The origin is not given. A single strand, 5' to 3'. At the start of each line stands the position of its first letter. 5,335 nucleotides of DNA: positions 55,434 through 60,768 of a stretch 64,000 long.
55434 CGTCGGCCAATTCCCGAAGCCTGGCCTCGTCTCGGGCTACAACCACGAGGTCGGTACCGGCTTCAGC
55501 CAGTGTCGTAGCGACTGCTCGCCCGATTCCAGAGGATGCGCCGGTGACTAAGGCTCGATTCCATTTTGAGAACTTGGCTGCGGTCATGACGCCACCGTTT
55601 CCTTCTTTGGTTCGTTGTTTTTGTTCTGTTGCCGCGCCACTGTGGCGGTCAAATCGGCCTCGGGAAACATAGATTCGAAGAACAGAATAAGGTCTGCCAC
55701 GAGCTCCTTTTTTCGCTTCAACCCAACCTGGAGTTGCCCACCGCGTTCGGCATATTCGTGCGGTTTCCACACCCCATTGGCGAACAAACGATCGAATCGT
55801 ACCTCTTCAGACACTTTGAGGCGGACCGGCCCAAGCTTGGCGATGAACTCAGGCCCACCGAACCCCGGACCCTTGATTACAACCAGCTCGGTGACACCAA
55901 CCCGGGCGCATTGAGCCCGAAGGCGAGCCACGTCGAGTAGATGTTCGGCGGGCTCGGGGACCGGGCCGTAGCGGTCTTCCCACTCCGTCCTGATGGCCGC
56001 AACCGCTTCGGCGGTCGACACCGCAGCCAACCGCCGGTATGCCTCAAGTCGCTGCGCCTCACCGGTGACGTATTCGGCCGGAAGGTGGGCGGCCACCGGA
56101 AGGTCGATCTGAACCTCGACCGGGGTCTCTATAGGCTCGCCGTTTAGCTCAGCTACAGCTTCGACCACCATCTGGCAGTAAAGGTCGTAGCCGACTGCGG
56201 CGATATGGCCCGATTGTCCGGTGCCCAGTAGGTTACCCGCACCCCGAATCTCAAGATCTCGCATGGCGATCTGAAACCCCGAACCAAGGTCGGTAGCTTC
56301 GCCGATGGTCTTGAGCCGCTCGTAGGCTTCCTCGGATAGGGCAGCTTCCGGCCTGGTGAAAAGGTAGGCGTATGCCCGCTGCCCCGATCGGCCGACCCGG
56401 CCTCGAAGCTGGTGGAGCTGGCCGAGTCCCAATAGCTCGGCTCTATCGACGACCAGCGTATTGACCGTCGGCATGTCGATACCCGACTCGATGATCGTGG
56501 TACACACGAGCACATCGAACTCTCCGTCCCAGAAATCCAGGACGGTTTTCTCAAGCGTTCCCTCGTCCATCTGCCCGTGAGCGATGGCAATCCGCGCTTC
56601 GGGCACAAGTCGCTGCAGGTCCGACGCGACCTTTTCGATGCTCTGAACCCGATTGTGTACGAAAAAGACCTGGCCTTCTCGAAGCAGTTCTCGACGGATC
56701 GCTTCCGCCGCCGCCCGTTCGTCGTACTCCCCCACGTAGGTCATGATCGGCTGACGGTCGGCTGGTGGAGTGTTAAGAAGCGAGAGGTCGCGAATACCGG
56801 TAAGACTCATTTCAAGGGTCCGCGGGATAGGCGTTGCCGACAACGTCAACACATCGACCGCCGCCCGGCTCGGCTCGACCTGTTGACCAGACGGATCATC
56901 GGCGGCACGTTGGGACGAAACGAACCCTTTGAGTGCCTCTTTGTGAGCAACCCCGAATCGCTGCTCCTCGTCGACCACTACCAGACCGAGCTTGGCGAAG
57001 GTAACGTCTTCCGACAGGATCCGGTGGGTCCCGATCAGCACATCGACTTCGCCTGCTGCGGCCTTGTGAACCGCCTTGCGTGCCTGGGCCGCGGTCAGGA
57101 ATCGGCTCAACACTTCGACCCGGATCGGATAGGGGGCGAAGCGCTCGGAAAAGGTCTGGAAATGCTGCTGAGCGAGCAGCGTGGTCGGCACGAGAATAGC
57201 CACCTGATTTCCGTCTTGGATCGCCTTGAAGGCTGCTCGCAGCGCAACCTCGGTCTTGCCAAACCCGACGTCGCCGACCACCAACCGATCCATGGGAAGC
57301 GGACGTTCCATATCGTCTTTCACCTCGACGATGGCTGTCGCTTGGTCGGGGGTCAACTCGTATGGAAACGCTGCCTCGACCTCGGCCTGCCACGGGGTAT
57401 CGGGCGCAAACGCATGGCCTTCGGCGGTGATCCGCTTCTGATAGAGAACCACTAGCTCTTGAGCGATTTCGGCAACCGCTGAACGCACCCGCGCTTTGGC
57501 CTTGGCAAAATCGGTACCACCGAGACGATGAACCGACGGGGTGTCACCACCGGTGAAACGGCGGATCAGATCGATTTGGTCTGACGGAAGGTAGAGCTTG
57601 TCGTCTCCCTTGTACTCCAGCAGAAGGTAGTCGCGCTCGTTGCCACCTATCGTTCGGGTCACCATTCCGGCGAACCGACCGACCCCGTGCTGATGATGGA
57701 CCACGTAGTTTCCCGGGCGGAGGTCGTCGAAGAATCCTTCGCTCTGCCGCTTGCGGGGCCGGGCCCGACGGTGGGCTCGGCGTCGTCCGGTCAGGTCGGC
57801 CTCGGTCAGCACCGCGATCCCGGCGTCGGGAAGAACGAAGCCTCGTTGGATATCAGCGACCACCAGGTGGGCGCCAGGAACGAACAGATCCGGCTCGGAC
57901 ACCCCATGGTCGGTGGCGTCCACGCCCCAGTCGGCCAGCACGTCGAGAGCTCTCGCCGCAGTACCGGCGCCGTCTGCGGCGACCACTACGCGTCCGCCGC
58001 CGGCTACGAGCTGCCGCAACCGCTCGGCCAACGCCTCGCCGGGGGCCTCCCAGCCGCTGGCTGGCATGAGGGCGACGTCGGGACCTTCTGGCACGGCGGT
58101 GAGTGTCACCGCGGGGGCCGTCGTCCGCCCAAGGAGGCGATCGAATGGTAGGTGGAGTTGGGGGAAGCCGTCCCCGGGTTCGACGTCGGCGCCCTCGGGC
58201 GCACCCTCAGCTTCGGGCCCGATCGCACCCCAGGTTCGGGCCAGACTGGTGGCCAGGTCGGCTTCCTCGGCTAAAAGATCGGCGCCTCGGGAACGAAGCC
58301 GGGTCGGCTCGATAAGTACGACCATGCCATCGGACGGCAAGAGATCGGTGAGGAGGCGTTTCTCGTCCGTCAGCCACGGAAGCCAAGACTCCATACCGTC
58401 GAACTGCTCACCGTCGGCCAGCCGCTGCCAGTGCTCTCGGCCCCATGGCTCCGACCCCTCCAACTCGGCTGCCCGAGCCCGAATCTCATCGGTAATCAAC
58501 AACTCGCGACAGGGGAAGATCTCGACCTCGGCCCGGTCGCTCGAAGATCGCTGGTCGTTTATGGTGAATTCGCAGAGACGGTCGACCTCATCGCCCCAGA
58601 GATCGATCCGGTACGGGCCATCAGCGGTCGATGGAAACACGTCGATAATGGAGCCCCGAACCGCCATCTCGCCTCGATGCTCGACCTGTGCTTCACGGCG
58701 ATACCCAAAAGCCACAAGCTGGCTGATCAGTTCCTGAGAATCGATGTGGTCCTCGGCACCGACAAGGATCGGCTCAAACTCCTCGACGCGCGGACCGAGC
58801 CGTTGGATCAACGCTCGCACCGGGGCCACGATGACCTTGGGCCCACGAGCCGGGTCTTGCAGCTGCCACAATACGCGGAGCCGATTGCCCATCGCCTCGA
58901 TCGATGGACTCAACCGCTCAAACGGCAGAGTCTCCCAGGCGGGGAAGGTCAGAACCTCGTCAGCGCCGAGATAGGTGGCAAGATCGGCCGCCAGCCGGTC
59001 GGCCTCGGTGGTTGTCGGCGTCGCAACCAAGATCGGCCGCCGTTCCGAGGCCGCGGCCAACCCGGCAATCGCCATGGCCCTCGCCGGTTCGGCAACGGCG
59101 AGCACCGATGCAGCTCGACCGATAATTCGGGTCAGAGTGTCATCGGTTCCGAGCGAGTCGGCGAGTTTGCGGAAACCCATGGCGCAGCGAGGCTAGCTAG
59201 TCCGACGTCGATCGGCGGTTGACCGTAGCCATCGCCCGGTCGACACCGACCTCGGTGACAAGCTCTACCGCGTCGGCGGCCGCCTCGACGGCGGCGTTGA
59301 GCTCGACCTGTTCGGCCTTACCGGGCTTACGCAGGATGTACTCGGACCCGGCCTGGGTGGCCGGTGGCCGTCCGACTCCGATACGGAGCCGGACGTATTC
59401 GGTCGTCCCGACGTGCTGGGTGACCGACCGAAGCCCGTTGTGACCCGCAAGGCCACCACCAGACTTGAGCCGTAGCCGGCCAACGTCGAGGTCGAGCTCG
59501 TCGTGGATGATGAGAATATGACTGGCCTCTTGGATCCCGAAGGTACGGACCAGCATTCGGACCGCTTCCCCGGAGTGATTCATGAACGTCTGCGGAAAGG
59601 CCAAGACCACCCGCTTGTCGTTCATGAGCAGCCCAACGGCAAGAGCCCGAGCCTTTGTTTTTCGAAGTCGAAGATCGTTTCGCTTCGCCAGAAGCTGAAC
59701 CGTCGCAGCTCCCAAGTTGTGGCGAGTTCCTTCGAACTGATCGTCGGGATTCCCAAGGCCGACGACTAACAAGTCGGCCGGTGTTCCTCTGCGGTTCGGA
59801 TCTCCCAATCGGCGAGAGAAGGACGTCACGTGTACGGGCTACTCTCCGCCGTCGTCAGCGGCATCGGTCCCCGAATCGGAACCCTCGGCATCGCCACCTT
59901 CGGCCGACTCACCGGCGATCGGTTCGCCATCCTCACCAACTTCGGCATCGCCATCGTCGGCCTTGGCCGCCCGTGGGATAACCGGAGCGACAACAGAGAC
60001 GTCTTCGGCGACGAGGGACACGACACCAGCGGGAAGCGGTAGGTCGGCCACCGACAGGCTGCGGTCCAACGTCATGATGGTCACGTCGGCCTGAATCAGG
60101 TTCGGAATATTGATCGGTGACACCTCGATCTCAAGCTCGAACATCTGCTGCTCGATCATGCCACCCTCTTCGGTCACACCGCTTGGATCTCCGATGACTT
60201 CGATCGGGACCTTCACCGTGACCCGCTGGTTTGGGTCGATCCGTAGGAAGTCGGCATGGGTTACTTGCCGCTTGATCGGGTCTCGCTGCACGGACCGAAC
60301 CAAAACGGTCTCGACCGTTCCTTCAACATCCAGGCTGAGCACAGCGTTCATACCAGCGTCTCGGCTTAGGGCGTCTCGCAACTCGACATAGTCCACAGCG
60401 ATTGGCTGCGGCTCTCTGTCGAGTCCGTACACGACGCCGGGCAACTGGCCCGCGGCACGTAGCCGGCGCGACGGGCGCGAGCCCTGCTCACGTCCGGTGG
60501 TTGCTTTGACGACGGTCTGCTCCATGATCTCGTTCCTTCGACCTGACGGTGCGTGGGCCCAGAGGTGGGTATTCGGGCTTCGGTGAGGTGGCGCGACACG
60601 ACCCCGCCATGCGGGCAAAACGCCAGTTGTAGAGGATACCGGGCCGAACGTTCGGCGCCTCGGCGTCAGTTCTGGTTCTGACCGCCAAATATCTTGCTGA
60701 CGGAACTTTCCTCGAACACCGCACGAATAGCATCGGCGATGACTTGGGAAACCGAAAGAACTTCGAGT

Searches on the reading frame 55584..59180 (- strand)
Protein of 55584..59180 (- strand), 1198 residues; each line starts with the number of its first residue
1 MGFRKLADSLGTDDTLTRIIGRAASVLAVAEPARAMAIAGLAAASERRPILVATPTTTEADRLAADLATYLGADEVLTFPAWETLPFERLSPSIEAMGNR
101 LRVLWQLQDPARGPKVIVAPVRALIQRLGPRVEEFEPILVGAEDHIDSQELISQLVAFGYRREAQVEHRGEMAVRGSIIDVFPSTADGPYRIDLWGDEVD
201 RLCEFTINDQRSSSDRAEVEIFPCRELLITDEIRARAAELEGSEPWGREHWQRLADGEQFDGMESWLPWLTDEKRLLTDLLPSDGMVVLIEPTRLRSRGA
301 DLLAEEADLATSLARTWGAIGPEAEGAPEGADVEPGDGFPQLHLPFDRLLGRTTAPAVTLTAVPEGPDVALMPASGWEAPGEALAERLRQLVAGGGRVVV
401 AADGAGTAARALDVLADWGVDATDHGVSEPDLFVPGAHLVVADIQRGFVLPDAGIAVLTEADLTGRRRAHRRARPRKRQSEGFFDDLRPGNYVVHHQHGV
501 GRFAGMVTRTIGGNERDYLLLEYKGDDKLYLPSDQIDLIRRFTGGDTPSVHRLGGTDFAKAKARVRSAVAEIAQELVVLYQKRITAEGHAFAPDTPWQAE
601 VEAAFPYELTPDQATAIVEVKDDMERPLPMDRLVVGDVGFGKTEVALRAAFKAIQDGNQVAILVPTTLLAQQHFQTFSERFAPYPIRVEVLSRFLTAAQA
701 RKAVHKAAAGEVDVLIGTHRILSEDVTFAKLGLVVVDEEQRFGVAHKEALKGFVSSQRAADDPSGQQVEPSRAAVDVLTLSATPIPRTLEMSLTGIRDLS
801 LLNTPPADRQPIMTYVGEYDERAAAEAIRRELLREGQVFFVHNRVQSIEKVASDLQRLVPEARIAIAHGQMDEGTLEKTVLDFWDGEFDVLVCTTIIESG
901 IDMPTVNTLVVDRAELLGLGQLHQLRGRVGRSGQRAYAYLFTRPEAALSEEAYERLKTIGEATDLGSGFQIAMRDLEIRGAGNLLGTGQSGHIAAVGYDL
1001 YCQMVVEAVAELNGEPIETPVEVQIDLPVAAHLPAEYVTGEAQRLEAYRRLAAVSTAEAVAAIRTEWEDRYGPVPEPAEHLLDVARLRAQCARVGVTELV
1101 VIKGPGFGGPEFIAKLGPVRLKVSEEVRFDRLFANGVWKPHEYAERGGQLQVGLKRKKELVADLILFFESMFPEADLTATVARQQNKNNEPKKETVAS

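Call 55: search_protein_families(library=pfam, proteins=[window:55584-59180:-], max_evalue=0.0001)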
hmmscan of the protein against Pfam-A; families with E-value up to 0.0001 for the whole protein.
window:55584-59180:- (1198 aa): 7 families
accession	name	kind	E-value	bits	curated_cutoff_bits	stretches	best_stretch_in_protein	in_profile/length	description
PF00270.35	DEAD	-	1.2e-24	87.4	26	1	610-790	1-165/167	DEAD/DEAH box helicase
PF17757.6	UvrB_inter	-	2.4e-22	79.3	22.9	1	143-225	6-89/91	UvrB interaction domain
PF03461.20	TRCF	-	2.3e-21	76.4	25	1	1027-1100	1-74/95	TRCF domain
PF02559.22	CarD_TRCF_RID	-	2.8e-20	72.6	23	1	487-542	1-56/57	CarD-like/TRCF RID domain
PF00271.37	Helicase_C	-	1.1e-18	68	23.5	1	828-933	6-110/110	Helicase conserved C-terminal domain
PF04851.21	ResIII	-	6.4e-06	26.6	22.5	1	607-784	2-162/164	Type III restriction enzyme, res subunit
PF22590.2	Cas3-like_C_2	-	5.9e-05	23.7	27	0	836-932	3-104/106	CRISPR-associated nuclease/helicase Cas3, C-terminal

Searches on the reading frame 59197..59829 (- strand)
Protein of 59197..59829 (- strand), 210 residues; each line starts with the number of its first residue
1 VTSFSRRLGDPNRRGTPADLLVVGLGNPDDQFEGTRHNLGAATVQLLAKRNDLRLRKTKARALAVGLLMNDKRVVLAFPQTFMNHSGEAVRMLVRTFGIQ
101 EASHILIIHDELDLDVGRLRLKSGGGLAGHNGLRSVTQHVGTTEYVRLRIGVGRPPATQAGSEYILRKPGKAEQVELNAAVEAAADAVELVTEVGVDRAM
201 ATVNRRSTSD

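Call 55: search_protein_families(library=pfam, proteins=[window:59197-59829:-], max_evalue=0.0001)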
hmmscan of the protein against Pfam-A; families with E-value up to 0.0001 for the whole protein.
window:59197-59829:- (210 aa): 1 family
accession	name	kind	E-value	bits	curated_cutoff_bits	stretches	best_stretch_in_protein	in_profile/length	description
PF01195.25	Pept_tRNA_hydro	-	3.7e-58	196.8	27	1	21-204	1-183/183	Peptidyl-tRNA hydrolase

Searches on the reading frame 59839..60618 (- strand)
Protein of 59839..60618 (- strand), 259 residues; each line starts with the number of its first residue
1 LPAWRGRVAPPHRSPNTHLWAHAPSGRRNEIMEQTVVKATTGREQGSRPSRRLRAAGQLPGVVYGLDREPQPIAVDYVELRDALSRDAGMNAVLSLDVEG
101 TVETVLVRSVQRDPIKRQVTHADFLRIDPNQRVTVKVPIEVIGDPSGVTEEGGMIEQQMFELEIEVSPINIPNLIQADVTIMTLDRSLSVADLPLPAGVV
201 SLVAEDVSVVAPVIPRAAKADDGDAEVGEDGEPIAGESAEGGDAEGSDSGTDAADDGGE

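Call 55: search_protein_families(library=pfam, proteins=[window:59839-60618:-], max_evalue=0.0001)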
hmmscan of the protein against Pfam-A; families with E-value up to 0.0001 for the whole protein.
window:59839-60618:- (259 aa): 2 families
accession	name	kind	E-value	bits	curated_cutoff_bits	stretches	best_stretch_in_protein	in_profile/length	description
PF01386.24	Ribosomal_L25p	-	3.3e-22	79.2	23.6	1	43-124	6-82/82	Ribosomal L25p family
PF14693.11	Ribosomal_TL5_C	-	1.8e-17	63.9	27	1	133-213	2-80/84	Ribosomal protein TL5, C-terminal domain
